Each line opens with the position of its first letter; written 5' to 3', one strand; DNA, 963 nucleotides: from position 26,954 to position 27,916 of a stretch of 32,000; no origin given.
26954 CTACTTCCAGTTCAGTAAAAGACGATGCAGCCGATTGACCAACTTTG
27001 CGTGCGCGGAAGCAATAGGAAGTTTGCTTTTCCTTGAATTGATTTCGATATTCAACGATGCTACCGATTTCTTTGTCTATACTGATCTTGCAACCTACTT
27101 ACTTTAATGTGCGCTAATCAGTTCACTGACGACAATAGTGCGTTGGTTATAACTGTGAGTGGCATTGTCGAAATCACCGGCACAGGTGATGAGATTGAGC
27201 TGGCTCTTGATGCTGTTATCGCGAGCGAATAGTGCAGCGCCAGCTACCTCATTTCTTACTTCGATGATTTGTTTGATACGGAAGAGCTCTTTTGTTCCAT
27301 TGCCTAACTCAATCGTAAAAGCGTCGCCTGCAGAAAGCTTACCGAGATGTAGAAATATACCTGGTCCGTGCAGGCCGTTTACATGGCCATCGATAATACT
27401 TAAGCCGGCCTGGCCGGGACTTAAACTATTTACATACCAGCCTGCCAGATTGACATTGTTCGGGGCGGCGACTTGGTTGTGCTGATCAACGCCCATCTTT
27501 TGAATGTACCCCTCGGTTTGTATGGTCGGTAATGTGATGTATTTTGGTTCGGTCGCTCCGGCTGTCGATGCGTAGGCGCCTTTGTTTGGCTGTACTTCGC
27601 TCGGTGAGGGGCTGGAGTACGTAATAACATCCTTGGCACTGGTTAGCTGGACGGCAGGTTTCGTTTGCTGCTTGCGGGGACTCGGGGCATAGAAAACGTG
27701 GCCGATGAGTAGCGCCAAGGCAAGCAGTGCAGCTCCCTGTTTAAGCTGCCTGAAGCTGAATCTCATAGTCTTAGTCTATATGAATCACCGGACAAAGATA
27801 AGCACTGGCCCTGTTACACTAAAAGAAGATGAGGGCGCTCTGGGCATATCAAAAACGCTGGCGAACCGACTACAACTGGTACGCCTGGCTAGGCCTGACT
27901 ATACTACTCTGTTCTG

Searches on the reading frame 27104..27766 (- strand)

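Call 86: search_protein_families(library=pfam, proteins=[window:27104-27766:-], max_evalue=0.001)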
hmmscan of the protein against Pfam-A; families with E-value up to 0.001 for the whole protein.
window:27104-27766:- (220 aa): 1 family
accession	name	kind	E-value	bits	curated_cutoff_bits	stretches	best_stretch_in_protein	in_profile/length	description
PF04203.18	Sortase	-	2.3e-15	56.9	26.6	1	78-216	2-124/125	Sortase domain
